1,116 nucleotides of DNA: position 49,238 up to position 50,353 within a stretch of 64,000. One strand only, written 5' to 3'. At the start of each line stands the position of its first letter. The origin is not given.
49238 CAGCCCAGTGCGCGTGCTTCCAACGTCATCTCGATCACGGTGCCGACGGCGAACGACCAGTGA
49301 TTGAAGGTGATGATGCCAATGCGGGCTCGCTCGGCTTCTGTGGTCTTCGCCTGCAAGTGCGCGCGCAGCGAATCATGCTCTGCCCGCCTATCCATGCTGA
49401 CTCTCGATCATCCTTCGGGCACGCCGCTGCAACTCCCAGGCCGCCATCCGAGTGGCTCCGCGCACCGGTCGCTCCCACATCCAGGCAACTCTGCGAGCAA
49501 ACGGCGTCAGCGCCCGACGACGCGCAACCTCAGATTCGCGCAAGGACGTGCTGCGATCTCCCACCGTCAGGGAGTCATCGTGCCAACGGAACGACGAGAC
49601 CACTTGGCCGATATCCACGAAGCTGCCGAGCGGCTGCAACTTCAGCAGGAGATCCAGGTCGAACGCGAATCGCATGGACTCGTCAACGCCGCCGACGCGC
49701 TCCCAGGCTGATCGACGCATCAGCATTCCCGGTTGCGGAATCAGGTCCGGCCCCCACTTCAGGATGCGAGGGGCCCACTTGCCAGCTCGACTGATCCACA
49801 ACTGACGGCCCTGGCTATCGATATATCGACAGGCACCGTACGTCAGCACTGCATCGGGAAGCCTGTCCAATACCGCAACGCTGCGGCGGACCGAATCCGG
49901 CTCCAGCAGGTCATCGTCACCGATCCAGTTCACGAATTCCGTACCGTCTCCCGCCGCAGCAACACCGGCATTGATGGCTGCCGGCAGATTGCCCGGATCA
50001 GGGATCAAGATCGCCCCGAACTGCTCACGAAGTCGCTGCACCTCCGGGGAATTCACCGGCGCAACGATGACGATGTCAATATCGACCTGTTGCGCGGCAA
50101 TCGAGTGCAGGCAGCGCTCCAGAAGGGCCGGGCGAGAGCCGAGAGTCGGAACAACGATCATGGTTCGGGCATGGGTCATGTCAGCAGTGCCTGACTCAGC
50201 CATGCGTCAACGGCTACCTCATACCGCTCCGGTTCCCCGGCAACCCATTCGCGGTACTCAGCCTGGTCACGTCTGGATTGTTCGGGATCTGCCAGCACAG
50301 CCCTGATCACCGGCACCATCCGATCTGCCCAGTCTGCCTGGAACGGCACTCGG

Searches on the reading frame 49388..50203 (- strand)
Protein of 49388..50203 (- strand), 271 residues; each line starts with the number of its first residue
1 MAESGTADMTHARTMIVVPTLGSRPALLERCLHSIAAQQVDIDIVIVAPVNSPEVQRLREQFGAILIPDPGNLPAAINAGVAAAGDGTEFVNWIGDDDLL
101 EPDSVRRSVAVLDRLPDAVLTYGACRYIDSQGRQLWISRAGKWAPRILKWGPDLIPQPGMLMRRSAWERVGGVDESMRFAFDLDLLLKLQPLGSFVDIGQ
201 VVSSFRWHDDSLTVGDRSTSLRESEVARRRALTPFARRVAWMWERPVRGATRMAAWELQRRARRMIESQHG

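Call 7: search_protein_families(library=ncbifam, proteins=[window:49388-50203:-], max_evalue=0.01)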
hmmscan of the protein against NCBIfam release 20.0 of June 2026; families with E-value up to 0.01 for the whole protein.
window:49388-50203:- (271 aa): 3 families
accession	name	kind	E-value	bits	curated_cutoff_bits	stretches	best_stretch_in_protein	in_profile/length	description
TIGR03965.1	mycofact_glyco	equivalog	9.2e-09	34.7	280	1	156-195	230-269/467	mycofactocin biosynthesis glycosyltransferase MftF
TIGR04440.1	glyco_TIGR04440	domain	4.3e-07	29.9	70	1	88-141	82-135/215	TIGR00180 family glycosyltransferase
TIGR04283.1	glyco_like_mftF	equivalog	0.00088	18.9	182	1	16-208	3-190/221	TIGR04283 family arsenosugar biosynthesis glycosyltransferase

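Call 12: search_protein_families(library=pfam, proteins=[window:49388-50203:-], max_evalue=0.001)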
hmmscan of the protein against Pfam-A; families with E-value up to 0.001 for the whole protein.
window:49388-50203:- (271 aa): 1 family
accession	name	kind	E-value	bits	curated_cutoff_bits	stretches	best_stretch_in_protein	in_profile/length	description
PF00535.33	Glycos_transf_2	-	2.2e-08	34.7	23.3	1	16-146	2-143/168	Glycosyl transferase family 2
